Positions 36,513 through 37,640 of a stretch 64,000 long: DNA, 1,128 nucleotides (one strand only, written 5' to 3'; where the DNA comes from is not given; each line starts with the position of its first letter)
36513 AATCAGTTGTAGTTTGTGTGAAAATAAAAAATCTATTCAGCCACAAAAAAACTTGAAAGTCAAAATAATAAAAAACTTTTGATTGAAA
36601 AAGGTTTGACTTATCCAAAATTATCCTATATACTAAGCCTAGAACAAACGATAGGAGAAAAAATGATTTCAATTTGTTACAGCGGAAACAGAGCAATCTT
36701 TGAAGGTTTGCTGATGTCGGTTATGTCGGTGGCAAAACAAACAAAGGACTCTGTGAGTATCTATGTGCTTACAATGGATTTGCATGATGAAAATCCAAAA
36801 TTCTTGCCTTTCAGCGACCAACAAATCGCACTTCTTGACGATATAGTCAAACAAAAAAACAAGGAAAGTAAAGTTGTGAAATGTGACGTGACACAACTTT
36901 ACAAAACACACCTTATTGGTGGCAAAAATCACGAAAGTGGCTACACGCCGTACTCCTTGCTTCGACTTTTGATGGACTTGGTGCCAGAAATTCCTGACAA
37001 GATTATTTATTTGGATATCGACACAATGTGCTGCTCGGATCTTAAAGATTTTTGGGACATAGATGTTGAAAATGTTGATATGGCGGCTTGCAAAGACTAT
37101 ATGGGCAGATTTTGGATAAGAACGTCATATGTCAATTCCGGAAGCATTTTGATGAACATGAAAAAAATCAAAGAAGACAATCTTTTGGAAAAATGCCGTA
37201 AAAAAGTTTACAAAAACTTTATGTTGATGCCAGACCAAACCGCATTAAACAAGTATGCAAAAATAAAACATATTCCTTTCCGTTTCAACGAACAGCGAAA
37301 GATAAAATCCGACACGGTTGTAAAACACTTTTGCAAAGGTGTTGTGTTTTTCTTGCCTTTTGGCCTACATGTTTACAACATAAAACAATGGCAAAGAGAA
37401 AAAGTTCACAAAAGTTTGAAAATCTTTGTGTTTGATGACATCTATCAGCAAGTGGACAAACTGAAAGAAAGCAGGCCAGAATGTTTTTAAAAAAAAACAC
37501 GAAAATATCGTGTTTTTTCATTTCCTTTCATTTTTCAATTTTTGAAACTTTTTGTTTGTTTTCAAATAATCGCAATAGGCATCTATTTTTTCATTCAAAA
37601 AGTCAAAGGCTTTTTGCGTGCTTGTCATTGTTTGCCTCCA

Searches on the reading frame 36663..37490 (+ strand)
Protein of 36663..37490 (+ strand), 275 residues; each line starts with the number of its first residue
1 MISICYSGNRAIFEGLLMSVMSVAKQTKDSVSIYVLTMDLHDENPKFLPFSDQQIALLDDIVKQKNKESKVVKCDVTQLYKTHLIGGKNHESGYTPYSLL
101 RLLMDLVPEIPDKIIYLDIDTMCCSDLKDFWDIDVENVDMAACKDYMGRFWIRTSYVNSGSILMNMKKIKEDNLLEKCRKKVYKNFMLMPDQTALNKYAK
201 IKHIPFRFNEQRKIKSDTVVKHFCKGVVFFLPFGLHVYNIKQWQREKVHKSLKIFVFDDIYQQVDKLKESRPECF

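Call 9: search_protein_families(library=pfam, proteins=[window:36663-37490:+], max_evalue=0.1)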
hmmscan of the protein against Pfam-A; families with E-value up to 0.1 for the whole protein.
window:36663-37490:+ (275 aa): 4 families
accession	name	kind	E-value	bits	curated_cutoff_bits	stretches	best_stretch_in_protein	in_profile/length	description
PF01501.26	Glyco_transf_8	-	6.4e-17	62.4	24.3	1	3-215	3-222/253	Glycosyl transferase family 8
PF18404.7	Glyco_transf_24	-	0.00018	21.5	25.7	1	19-140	19-125/268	Glucosyltransferase 24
PF20585.4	Pectate_lyase_5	-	0.022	15.4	24.3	1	54-167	21-115/126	Putative pectate lyase-like adhesive domain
PF02935.21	COX7C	-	0.094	13.5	25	0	202-241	27-63/64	Cytochrome c oxidase subunit VIIc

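Call 10: search_protein_families(library=ncbifam, proteins=[window:36663-37490:+], max_evalue=0.1)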
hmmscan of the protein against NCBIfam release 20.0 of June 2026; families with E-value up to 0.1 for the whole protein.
window:36663-37490:+ (275 aa): 1 family
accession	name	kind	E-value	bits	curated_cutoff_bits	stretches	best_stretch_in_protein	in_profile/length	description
NF011718.0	PRK15171.1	equivalog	0.00017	20.9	461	1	3-214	29-244/337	lipopolysaccharide 3-alpha-galactosyltransferase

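Call 25: find_encoding_contigs(protein=window:36663-37490:+, flank=1500, max_places=10)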
Protein window:36663-37490:+ (275 aa): 1 contig read that carries it; 1 place shown.
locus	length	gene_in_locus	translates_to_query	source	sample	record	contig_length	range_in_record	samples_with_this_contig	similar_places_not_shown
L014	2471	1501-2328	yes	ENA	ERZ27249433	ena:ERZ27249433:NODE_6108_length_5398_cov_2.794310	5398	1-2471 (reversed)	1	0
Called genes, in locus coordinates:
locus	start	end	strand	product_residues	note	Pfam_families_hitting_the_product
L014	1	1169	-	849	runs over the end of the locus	-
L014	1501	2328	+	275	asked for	PF01501:Glyco_transf_8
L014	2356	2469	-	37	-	?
